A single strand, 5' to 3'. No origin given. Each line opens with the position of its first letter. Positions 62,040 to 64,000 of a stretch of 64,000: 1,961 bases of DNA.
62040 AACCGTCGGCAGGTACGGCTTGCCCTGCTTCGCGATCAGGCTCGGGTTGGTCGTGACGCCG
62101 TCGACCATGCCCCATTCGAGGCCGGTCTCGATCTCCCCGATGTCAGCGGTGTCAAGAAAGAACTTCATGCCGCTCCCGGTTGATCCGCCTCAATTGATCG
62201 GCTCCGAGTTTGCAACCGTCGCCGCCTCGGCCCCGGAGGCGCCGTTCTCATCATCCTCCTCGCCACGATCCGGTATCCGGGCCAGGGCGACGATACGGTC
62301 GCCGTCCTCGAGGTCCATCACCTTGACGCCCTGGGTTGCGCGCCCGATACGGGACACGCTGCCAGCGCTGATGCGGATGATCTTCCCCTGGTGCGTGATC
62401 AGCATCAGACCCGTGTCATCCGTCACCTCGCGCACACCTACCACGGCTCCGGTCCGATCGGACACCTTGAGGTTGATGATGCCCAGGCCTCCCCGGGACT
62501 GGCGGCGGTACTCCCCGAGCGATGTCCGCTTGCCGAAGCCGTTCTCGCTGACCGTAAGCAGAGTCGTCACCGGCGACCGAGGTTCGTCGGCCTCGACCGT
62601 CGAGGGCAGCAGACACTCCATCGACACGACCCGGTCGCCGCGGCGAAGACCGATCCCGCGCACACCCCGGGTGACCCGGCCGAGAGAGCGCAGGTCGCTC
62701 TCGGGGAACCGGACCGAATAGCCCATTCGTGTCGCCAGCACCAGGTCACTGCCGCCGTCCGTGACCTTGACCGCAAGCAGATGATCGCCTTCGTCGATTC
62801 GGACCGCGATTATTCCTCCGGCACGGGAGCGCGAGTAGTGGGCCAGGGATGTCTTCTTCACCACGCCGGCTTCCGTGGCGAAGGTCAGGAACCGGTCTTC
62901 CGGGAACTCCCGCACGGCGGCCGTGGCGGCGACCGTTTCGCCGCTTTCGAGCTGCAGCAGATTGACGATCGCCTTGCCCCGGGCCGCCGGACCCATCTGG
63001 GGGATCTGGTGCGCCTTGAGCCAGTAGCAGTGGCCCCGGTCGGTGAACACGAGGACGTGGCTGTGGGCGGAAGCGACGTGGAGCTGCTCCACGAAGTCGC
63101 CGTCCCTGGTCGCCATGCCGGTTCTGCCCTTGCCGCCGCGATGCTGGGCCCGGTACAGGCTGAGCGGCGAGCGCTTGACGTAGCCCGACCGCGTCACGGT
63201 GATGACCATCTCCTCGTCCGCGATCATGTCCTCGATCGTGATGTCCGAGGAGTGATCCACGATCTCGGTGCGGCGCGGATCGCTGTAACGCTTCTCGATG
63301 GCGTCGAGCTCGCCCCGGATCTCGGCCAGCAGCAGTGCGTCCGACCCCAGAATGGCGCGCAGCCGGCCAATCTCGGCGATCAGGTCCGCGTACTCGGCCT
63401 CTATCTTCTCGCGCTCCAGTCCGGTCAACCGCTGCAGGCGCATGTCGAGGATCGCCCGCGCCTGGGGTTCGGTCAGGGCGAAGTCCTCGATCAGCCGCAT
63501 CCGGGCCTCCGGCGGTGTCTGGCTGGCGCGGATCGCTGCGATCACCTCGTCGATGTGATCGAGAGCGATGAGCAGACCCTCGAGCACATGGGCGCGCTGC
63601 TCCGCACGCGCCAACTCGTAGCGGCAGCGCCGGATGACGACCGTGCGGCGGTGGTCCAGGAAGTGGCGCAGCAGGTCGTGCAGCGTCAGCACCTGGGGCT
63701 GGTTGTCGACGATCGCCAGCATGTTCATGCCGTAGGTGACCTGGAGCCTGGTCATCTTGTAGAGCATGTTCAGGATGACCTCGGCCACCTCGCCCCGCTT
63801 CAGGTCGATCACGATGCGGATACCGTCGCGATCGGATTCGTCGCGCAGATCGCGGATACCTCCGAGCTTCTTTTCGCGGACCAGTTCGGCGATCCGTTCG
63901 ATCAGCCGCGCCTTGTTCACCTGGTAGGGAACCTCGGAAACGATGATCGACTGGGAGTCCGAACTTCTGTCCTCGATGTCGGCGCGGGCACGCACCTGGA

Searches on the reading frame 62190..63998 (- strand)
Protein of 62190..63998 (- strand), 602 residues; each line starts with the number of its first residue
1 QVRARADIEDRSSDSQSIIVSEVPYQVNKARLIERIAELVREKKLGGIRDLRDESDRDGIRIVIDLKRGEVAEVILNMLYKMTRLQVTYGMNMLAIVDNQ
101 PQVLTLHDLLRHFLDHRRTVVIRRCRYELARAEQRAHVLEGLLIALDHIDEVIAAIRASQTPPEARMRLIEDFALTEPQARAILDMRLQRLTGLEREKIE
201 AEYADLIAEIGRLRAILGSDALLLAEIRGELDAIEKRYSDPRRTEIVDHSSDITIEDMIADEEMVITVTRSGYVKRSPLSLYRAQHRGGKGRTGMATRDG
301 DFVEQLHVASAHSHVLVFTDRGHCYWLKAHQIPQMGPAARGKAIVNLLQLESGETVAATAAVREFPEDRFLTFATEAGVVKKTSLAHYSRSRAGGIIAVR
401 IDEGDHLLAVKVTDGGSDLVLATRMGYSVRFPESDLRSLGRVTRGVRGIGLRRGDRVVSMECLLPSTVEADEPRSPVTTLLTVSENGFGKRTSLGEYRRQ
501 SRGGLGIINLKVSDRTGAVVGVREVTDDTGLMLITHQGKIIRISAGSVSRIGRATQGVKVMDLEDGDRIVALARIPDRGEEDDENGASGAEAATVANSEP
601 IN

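Call 26: search_protein_families(library=pfam, proteins=[window:62190-63998:-], max_evalue=0.00001)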
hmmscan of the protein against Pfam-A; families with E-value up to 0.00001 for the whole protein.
window:62190-63998:- (602 aa): 2 families
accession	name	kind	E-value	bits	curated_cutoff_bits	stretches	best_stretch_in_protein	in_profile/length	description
PF03989.18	DNA_gyraseA_C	-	5.3e-70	231.1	27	6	531-575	3-47/48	DNA gyrase C-terminal domain, beta-propeller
PF00521.26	DNA_topoisoIV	-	6e-58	197.2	31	1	3-231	209-431/432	DNA gyrase/topoisomerase IV, subunit A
